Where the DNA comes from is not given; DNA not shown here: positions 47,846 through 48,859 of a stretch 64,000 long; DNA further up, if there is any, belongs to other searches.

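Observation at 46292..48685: Three-gene minus-strand cassette (unknown 229 aa - unknown acidic 199 aa - ComEC-like MBL-fold protein) beside IS630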

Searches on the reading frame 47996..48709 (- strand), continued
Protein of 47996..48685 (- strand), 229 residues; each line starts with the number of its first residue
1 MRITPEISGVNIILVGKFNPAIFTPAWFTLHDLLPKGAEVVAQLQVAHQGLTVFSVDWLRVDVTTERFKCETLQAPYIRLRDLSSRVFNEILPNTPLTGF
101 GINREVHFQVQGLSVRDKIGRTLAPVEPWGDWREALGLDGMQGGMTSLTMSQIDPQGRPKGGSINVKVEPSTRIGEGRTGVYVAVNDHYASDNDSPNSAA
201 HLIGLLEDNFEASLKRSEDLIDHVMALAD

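Call 49: search_protein_representatives(alignment_id=A2)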
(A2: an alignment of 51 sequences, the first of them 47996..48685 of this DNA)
Query: 51 sequences, 233 profile positions. Proteins with E-value up to 0.001 (for the whole library): 2325; up to 1e-10: 1534; up to 1e-30: 428. The best 150 are listed.
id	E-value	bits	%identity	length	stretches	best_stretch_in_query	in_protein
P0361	5.7e-97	340.1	-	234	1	4-229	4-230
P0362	1.3e-93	329.1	-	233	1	1-231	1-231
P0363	2.8e-93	328.0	-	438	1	1-230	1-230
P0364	8.3e-87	306.8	-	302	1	1-231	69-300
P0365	5.9e-83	294.2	-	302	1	1-229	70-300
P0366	6.7e-83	294.1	-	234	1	1-230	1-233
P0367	3.1e-77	275.5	-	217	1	14-228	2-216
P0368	5.0e-74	265.0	-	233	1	1-231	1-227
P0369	2.1e-72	259.7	-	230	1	1-232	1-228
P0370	2.9e-72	259.3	-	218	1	14-229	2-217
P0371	6.8e-72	258.0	-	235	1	6-229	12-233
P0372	3.1e-71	255.9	-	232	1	1-228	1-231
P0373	6.1e-71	254.9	-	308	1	1-231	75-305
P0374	6.5e-71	254.8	-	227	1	1-228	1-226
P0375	6.8e-71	254.8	-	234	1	1-231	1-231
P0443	6.1e-52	192.7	-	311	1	3-225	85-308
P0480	5.4e-47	176.5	-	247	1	4-230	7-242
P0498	1.0e-44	169.1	-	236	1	6-227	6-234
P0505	4.0e-44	167.2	-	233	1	4-230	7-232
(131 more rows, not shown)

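Call 51: search_protein_families(library=pfam, alignment_id=A4, max_evalue=0.1)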
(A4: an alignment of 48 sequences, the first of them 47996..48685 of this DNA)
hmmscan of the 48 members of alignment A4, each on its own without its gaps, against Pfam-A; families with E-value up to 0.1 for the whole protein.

A. member 1, window:47996-48685:- (229 aa): 0 families

B. families by the number of members that match (of 48 scanned): 3 families
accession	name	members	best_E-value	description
PF02016.21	Peptidase_S66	1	0.065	LD-carboxypeptidase N-terminal domain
PF20415.3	DUF6699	1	0.086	Family of unknown function (DUF6699)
PF21796.3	Cac1_C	1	0.098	Chromatin assembly factor 1 subunit Cac1, C-terminal domain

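Call 52: search_protein_families(library=ncbifam, alignment_id=A4, max_evalue=0.1)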
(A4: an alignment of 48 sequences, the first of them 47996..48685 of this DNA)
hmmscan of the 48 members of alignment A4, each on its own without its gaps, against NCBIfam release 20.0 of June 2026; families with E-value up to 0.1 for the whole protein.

A. member 1, window:47996-48685:- (229 aa): 0 families

B. families by the number of members that match (of 48 scanned): 1 family
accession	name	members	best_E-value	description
NF003808.0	PRK05396.1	1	0.0054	L-threonine 3-dehydrogenase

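Call 53: search_dna_similar(query=window:47996-48685:-, collection=plasmids, mode=protein, max_evalue=0.001, max_rows=25)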
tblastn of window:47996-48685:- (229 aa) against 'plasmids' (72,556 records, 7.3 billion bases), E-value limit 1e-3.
Records with a match: 1; places in all: 1; records where one place covers at least 80% of the query: 1.
Best place of each record, by identity: <60% 1.
By first word of the organism name: Adhaeribacter 1.
By predicted mobility (MOB-suite, as given by PLSDB): non-mobilizable 1.
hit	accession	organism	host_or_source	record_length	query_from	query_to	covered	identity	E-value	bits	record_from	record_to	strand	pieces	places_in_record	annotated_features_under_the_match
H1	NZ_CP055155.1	Adhaeribacter swui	Cell culture,Mud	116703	6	224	96%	28.2%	3e-23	104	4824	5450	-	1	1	hypothetical protein (x2)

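Call 54: search_dna_similar(query=window:47996-48685:-, collection=phages, mode=protein, max_evalue=0.001, max_rows=25)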
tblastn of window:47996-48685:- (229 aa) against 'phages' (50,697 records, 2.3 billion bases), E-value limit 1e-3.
No match.

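Call 55: get_annotated_region(hit=H1, flank=8000)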
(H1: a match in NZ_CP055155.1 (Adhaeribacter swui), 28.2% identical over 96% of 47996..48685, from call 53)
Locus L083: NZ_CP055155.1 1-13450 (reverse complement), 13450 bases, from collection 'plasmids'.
description: Adhaeribacter swui strain KCTC 52873 plasmid unnamed2, complete sequence
organism: Adhaeribacter swui (NCBI taxid 2086471)
taxonomy: Bacteria; Bacteroidota; Cytophagia; Cytophagales; Hymenobacteraceae; Adhaeribacter; Adhaeribacter swui
host: -; source: Cell culture,Mud; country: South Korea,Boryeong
typing (MOB-suite, as given by PLSDB): non-mobilizable
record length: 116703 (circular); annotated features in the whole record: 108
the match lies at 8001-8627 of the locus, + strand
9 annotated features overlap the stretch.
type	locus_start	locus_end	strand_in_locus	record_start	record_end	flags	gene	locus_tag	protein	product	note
CDS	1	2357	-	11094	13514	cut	-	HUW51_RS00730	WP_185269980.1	DUF4331 family protein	-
CDS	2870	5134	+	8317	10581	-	-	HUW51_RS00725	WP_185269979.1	TonB-dependent receptor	GO:0015891 - siderophore transport [Evidence IEA]; GO:0055085 - transmembrane transport [Evidence IEA]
CDS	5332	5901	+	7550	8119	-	-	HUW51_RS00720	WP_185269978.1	recombinase family protein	GO:0006310 - DNA recombination [Evidence IEA]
CDS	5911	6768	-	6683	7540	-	-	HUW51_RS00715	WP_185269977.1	hypothetical protein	-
CDS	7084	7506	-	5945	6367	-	-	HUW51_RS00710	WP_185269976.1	hypothetical protein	-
CDS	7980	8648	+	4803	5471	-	-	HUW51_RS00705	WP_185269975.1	hypothetical protein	-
CDS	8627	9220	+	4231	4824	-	-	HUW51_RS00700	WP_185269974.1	hypothetical protein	-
CDS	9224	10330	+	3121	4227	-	-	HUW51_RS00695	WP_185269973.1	MBL fold metallo-hydrolase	-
CDS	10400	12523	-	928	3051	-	-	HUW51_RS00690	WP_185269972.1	DEAD/DEAH box helicase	-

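Call 58: find_encoding_contigs(protein=P0505, flank=6000, max_places=3)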
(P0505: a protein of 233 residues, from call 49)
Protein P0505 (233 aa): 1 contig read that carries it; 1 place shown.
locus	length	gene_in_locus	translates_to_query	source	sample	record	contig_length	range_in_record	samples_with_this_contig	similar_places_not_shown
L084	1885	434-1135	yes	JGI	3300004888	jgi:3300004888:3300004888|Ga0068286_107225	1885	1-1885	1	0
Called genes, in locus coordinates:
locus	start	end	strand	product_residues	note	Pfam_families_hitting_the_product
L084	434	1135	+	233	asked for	-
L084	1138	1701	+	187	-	-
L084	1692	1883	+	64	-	?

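Call 63: search_protein_families(library=pfam, alignment_id=A5, max_evalue=0.00001)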
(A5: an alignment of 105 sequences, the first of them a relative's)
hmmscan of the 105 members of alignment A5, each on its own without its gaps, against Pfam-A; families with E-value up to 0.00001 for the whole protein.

A. member 1, L003:9389-9913:- (174 aa): 0 families

B. families by the number of members that match (of 105 scanned): 90 families (the first 25 are shown)
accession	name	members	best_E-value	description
PF02754.22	CCG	6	1.1e-28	Cysteine-rich domain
PF13183.11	Fer4_8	6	3.5e-13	4Fe-4S dicluster domain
PF13534.11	Fer4_17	6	2.1e-10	4Fe-4S dicluster domain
PF12838.12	Fer4_7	6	2.7e-09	4Fe-4S dicluster domain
PF13187.11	Fer4_9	6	7.4e-08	4Fe-4S dicluster domain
PF13484.11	Fer4_16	6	6.4e-07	4Fe-4S double cluster binding domain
PF01555.25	N6_N4_Mtase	4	5.9e-27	DNA methylase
PF04851.21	ResIII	4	9.4e-16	Type III restriction enzyme, res subunit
PF00871.23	Acetate_kinase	3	6.7e-91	Acetokinase family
PF02661.23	Fic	3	7.2e-22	Fic/DOC family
PF12146.15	Hydrolase_4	3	2.5e-15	Serine aminopeptidase, S33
PF00561.26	Abhydrolase_1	3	1.2e-13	alpha/beta hydrolase fold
PF00326.27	Peptidase_S9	3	1.7e-10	Prolyl oligopeptidase family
PF12697.13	Abhydrolase_6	3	3.7e-10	Alpha/beta hydrolase family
PF20408.4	Abhydrolase_11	3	1.7e-08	Alpha/beta hydrolase domain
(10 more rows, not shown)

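Call 64: search_protein_families(library=pfam, proteins=[L045:12408-15512:+, L045:8292-9632:+, L054:8043-9611:+, L053:8378-9859:+, L048:7309-9792:+, L048:12468-15461:+, L066:6747-9896:+, L067:6703-9705:+, L068:6518-9613:+, L041:12425-15622:-], max_evalue=0.0001)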
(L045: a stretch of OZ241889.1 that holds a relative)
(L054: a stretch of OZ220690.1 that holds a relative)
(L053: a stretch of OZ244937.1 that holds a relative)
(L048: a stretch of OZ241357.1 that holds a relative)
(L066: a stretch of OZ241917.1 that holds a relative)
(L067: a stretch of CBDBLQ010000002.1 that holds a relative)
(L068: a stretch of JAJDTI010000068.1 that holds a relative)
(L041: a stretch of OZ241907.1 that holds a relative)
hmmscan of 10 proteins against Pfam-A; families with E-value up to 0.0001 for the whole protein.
L045:12408-15512:+ (1034 aa): 1 family
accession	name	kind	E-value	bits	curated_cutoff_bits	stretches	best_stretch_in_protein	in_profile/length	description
PF01555.25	N6_N4_Mtase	-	2.8e-26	93.3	26.7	1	497-819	2-214/221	DNA methylase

L045:8292-9632:+ (446 aa): 8 families
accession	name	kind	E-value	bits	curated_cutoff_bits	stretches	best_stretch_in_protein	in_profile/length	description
PF02754.22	CCG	-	5.9e-28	97.2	20.6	2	324-409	1-85/85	Cysteine-rich domain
PF13183.11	Fer4_8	-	2e-12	47.9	27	1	17-85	2-68/68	4Fe-4S dicluster domain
PF13534.11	Fer4_17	-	1.1e-09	39.1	22.2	1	19-86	1-61/61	4Fe-4S dicluster domain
PF12838.12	Fer4_7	-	2.7e-09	37.8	27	1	19-85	1-52/52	4Fe-4S dicluster domain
PF13484.11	Fer4_16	-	6.4e-07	30.5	30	1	19-83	1-65/66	4Fe-4S double cluster binding domain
PF13187.11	Fer4_9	-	7.1e-07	29.6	27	0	71-93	2-24/52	4Fe-4S dicluster domain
PF12797.12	Fer4_2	-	1.9e-06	27.9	24.5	0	70-83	9-22/22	4Fe-4S binding domain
PF13237.11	Fer4_10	-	5.4e-06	26.7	25.5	0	17-82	6-53/53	4Fe-4S dicluster domain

L054:8043-9611:+ (522 aa): 7 families
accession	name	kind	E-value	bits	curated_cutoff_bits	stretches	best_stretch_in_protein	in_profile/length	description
PF02754.22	CCG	-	1.3e-28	99.3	20.6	2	400-485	1-85/85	Cysteine-rich domain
PF13183.11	Fer4_8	-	3.7e-13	50.3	27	1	93-161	2-68/68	4Fe-4S dicluster domain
PF13534.11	Fer4_17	-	3.8e-10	40.6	22.2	1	95-162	1-61/61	4Fe-4S dicluster domain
PF12838.12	Fer4_7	-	3.5e-09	37.4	27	1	95-161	1-52/52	4Fe-4S dicluster domain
PF13187.11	Fer4_9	-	7.4e-08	32.7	27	0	71-108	34-49/52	4Fe-4S dicluster domain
PF13484.11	Fer4_16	-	2.3e-06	28.7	30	1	95-159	1-65/66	4Fe-4S double cluster binding domain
PF13237.11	Fer4_10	-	1.3e-05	25.4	25.5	0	93-158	6-53/53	4Fe-4S dicluster domain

L053:8378-9859:+ (493 aa): 1 family
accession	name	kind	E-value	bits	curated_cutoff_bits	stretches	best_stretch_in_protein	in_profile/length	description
PF02661.23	Fic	-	1.5e-21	77.5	24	1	161-276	2-93/93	Fic/DOC family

L048:7309-9792:+ (827 aa): 1 family
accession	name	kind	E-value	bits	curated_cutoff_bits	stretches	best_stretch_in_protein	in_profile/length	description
PF03781.23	FGE-sulfatase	-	1.9e-63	215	23.3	1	569-823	2-255/255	Sulfatase-modifying factor enzyme 1-like domain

L048:12468-15461:+ (997 aa): 1 family
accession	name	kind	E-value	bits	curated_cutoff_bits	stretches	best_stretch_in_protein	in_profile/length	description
PF01351.25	RNase_HII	-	1.8e-44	152.5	25.8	1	815-990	1-198/199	Ribonuclease HII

L066:6747-9896:+ (1049 aa): 2 families
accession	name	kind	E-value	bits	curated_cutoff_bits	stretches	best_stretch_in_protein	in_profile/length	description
PF04851.21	ResIII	-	5.2e-12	46.4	22.5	1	136-279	20-162/164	Type III restriction enzyme, res subunit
PF18766.7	SWI2_SNF2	-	1.2e-05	25.5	26.7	1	137-266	16-143/221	SWI2/SNF2 ATPase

L067:6703-9705:+ (1000 aa): 5 families
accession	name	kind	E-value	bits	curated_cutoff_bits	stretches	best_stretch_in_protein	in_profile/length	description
PF18766.7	SWI2_SNF2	-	4.6e-29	102.1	26.7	1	295-535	1-198/221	SWI2/SNF2 ATPase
PF04313.20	HSDR_N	-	2.2e-19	70.5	25.1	1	133-225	105-196/198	Type I restriction enzyme R protein N terminus (HSDR_N)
PF04851.21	ResIII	-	9.4e-16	58.6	22.5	1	292-483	4-163/164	Type III restriction enzyme, res subunit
PF22679.2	T1R_D3-like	-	3.4e-12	47.5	27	1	652-706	90-147/158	Type I restriction enzyme subunit R domain 3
PF00270.35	DEAD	-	8.3e-10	39.1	26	1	312-487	13-164/167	DEAD/DEAH box helicase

L068:6518-9613:+ (1031 aa): 1 family
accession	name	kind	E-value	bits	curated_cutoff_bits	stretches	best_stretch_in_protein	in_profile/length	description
PF00528.27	BPD_transp_1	-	2.1e-29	103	26.4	1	839-1020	1-182/184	Binding-protein-dependent transport system inner membrane component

L041:12425-15622:- (1065 aa): 2 families
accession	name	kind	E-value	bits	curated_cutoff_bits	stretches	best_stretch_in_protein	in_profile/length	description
PF13462.12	Thioredoxin_4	-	3.7e-24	86.2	23.2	1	901-1058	8-165/165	Thioredoxin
PF01323.26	DSBA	-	7.6e-20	71.9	25.6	1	909-1056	1-190/191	DSBA-like thioredoxin domain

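Call 74: list_cluster_members(proteins=[P0241, window:47996-48685:-, window:42564-44072:-])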
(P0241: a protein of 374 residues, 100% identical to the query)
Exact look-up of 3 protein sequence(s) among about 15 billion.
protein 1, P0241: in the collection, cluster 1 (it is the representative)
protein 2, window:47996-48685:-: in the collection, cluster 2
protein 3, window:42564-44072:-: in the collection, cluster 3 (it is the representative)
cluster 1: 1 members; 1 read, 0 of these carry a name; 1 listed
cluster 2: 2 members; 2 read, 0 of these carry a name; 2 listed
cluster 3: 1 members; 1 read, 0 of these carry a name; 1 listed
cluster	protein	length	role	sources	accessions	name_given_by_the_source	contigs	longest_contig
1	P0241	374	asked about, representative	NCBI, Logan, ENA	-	-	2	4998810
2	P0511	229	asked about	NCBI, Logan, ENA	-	-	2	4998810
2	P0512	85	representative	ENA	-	-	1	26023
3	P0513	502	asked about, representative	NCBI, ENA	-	-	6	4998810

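Call 80: find_encoding_contigs(protein=P0443, flank=8000, max_places=3)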
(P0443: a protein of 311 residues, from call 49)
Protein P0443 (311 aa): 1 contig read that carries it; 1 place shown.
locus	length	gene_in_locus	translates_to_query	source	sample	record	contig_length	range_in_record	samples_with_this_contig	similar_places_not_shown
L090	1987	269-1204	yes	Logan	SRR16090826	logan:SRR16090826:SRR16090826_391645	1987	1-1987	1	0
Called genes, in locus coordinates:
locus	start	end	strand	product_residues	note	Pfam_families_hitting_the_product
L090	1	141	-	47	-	?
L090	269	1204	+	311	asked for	-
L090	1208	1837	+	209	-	-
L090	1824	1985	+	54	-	?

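Call 81: find_encoding_contigs(protein=P0498, flank=8000, max_places=3)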
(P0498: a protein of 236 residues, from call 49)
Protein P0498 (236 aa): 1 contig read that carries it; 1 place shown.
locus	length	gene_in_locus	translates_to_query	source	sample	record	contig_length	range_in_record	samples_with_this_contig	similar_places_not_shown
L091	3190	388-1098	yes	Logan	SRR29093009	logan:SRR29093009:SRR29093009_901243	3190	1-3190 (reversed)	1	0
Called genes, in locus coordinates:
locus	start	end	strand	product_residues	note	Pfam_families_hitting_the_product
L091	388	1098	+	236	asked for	-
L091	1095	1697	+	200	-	-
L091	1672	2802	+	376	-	PF00753:Lactamase_B (weak)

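Call 82: find_encoding_contigs(protein=P0480, flank=8000, max_places=3)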
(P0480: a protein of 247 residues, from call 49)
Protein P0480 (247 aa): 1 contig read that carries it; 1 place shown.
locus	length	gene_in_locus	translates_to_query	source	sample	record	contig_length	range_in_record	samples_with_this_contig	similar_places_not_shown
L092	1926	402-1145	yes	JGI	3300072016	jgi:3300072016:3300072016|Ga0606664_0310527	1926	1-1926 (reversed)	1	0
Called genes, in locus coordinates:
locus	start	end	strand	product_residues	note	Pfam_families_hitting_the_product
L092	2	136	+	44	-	?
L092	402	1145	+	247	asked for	-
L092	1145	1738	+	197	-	-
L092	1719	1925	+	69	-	?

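Call 88: search_protein_families(library=padloc, alignment_id=A5, max_evalue=1e-10)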
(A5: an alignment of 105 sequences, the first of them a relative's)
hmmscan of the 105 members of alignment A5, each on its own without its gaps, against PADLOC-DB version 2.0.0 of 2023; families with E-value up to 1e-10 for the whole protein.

A. member 1, L003:9389-9913:- (174 aa): 0 families

B. families by the number of members that match (of 105 scanned): 36 families (the first 25 are shown)
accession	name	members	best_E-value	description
PDLC03646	MTase_III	4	5.1e-222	Type III methyltransferase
PDLC03638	MTase_III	4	1.2e-83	Type III methyltransferase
PDLC03634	MTase_III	4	1.2e-64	Type III methyltransferase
PDLC03644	MTase_III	4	9.1e-56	Type III methyltransferase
PDLC03641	MTase_III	4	1.9e-54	Type III methyltransferase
PDLC03640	MTase_III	4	8.9e-47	Type III methyltransferase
PDLC03642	MTase_III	4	1.5e-45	Type III methyltransferase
PDLC03636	MTase_III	4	3.8e-44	Type III methyltransferase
PDLC03635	MTase_III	4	3.2e-41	Type III methyltransferase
PDLC03645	MTase_III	4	5.1e-39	Type III methyltransferase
PDLC03639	MTase_III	4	1.9e-30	Type III methyltransferase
PDLC03637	MTase_III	4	4.1e-30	Type III methyltransferase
PDLC03278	MTase_II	4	2.5e-22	Type II methyltransferase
PDLC03354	MTase_II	4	1e-16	Type II methyltransferase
PDLC04840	PDC-S04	3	1.8e-34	-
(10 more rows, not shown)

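Call 97: search_protein_families(library=padloc, proteins=[L083:7980-8648:+, L083:8627-9220:+, L083:9224-10330:+], max_evalue=0.01)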
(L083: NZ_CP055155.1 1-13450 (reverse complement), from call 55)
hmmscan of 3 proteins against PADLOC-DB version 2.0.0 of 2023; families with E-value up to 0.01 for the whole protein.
L083:7980-8648:+ (222 aa): 0 families

L083:8627-9220:+ (197 aa): 0 families

L083:9224-10330:+ (368 aa): 6 families
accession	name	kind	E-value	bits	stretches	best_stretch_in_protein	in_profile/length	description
PDLC03805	RTasMBL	-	1.1e-11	42.5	1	20-286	8-270/322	DRT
PDLC03854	LmuA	-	7.8e-08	29.8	1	21-93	11-85/345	-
PDLC04676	PDC-M48B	-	5.1e-07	26.8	1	63-111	59-112/357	-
PDLC04675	PDC-M48B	-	1.6e-06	25.6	1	22-194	14-175/291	-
PDLC04673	PDC-M48B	-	0.00077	16.9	1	21-92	10-79/296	-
PDLC02158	Avs1a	-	0.0058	13.9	0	36-139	23-123/392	-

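Call 101: fold_search(model_id=the predicted structure, library=viral)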
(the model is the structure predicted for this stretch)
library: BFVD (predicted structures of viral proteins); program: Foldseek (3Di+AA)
matches with E <= 10: 842; with E <= 0.001: 11
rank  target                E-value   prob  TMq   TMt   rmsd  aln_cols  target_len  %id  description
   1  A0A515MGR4            1.4e-10  1.00  0.55  0.61   5.2       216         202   16  (no name in the UniProt tables at hand)
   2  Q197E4                7.2e-05  0.99  0.31  0.10  10.6       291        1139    6  Uncharacterized protein 016R [Invertebrate iridescent virus 3]
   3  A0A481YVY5            7.2e-05  0.89  0.25  0.10  17.1       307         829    9  Uncharacterized protein [Marseillevirus LCMAC102]
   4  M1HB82                9.2e-05  0.99  0.30  0.25  13.2       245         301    8  (no name in the UniProt tables at hand)
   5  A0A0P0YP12            1.3e-04  0.96  0.29  0.11  14.0       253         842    9  (no name in the UniProt tables at hand)
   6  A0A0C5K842            2.0e-04  0.98  0.30  0.34  16.5       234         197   12  (no name in the UniProt tables at hand)
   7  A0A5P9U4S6            2.3e-04  0.99  0.30  0.35  11.7       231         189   12  (no name in the UniProt tables at hand)
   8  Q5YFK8                4.2e-04  0.82  0.25  0.08  15.4       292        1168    8  Uncharacterized protein [Singapore grouper iridovirus]
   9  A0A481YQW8            4.2e-04  0.63  0.22  0.07  17.7       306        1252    8  Early transcription factor large subunit-like protein [Marseillevirus LCMAC101]
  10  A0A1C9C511            4.7e-04  0.96  0.31  0.31  14.2       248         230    9  Putative TATA-box-binding protein [Heterosigma akashiwo virus 01]
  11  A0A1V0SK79            5.3e-04  0.96  0.32  0.32  14.2       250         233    8  Uncharacterized protein [Klosneuvirus KNV1]
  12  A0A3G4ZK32            1.0e-03  0.98  0.34  0.37  12.1       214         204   10  Uncharacterized protein [Terrestrivirus sp.]
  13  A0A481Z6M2            1.1e-03  0.72  0.25  0.10  17.1       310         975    9  Uncharacterized protein [Pithovirus LCPAC302]
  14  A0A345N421            1.3e-03  0.96  0.34  0.29  12.3       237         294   10  (no name in the UniProt tables at hand)
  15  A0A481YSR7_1          1.4e-03  0.21  0.16  0.06  18.2       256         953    7  mRNA capping enzyme [Marseillevirus LCMAC101]
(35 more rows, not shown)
